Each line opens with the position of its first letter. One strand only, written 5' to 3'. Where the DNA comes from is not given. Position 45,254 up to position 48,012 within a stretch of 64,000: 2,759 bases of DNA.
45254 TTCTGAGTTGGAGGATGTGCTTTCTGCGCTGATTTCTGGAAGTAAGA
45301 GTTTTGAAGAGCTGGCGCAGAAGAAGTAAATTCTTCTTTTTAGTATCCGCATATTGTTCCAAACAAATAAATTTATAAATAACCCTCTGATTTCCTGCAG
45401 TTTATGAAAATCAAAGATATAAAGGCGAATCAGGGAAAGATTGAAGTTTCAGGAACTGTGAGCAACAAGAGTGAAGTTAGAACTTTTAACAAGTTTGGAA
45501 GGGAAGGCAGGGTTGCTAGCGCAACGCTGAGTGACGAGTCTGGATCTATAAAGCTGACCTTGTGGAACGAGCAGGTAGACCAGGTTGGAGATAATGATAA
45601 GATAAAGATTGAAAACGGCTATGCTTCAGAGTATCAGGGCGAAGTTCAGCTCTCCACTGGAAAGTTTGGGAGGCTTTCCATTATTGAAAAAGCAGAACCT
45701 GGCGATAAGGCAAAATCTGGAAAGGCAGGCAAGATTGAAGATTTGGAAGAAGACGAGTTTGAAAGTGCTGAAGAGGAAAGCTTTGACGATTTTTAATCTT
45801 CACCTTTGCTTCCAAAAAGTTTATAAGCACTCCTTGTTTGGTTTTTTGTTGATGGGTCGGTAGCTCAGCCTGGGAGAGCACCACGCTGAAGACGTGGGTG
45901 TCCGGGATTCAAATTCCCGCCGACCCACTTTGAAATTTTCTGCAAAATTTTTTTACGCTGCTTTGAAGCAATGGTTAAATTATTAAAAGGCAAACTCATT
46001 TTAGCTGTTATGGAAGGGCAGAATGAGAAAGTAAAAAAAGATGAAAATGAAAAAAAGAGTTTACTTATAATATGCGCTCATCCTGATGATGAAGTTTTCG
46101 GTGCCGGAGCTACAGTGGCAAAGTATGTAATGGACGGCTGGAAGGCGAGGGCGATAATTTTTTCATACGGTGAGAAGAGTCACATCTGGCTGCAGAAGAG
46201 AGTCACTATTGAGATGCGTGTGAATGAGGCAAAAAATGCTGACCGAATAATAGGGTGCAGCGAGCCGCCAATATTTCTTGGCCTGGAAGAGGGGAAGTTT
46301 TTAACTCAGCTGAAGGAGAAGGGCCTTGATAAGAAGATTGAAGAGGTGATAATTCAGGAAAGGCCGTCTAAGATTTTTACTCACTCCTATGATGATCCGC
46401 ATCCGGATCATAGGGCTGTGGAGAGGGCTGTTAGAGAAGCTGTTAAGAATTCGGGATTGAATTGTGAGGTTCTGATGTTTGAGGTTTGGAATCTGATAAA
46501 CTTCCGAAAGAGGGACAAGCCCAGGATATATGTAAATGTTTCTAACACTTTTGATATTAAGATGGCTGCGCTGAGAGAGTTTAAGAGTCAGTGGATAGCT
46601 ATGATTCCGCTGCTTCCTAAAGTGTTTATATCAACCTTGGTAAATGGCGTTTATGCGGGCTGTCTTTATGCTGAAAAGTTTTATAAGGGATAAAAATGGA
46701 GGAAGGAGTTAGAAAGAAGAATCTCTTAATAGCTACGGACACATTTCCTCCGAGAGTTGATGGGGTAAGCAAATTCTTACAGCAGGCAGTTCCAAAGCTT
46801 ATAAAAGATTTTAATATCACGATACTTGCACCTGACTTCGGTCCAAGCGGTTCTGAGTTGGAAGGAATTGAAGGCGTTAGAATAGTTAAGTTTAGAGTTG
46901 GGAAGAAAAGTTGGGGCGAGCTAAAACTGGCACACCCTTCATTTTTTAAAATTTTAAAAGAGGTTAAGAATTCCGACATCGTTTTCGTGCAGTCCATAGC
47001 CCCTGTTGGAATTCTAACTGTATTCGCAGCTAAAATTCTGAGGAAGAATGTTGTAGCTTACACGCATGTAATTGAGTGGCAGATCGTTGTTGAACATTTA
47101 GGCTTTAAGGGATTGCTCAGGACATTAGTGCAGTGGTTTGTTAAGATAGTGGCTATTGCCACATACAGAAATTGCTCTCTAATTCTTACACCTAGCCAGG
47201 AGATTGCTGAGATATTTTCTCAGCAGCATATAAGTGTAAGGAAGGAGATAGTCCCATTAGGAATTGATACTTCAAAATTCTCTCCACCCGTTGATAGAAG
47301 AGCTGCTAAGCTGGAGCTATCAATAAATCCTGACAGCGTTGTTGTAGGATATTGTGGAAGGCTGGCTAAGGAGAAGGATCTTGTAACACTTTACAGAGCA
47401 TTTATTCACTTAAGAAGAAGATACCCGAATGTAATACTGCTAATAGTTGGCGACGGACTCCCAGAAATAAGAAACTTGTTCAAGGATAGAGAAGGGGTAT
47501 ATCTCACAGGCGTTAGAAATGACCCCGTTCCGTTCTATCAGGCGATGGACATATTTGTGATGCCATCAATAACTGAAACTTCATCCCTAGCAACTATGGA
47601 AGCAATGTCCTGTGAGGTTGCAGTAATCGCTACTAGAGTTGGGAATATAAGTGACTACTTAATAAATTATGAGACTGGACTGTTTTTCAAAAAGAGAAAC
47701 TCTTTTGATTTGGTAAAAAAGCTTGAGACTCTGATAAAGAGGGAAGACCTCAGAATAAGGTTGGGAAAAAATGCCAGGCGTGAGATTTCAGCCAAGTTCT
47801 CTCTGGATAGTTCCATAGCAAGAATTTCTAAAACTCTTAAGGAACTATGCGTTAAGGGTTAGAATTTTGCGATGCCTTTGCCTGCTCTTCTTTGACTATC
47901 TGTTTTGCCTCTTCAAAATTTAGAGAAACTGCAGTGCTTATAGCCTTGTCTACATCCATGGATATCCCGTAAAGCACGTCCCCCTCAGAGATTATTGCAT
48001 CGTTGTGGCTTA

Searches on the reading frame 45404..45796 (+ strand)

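Call 12: search_protein_families(library=pfam, proteins=[window:45404-45796:+], max_evalue=0.001)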
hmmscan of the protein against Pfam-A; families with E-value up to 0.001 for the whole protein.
window:45404-45796:+ (130 aa): 2 families
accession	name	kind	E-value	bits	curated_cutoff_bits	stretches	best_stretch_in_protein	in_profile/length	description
PF21473.3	Ssb-like_OB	-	5.1e-09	36.6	24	1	21-92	25-96/97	Single-stranded DNA binding protein Ssb-like, OB fold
PF01336.31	tRNA_anti-codon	-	2.1e-08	34.4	27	1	14-84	2-68/75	OB-fold nucleic acid binding domain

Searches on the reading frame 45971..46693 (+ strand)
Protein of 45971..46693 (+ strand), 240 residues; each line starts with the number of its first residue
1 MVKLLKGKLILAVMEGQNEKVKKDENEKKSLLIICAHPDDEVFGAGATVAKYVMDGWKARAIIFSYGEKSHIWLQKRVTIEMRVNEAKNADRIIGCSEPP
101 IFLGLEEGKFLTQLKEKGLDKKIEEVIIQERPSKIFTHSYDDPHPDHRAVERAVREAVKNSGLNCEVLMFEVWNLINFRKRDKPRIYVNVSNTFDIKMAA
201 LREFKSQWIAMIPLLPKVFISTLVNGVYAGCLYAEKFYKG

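Call 12: search_protein_families(library=pfam, proteins=[window:45971-46693:+], max_evalue=0.001)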
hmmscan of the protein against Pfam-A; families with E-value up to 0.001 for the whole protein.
window:45971-46693:+ (240 aa): 1 family
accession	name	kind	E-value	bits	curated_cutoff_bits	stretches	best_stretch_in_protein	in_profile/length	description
PF02585.22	PIG-L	-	2.8e-25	89.7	28.2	1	32-158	1-129/129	GlcNAc-PI de-N-acetylase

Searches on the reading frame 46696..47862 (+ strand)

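Call 12: search_protein_families(library=pfam, proteins=[window:46696-47862:+], max_evalue=0.001)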
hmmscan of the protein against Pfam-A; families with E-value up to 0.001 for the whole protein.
window:46696-47862:+ (388 aa): 5 families
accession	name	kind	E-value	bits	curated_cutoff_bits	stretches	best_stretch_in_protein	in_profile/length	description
PF00534.26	Glycos_transf_1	-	3.4e-30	105.3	26.4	1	205-362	6-171/172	Glycosyl transferases group 1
PF13692.12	Glyco_trans_1_4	-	1.1e-27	97.5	27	1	216-348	3-141/142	Glycosyl transferases group 1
PF13439.12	Glyco_transf_4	-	1.8e-11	44.8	28.5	1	22-193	2-169/170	Glycosyltransferase Family 4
PF13524.12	Glyco_trans_1_2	-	2.2e-07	31.4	25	1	278-376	41-141/144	Glycosyl transferase-like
PF13579.12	Glyco_trans_4_4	-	4.2e-05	24.4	29.7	1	39-189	19-158/158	Glycosyl transferase 4-like domain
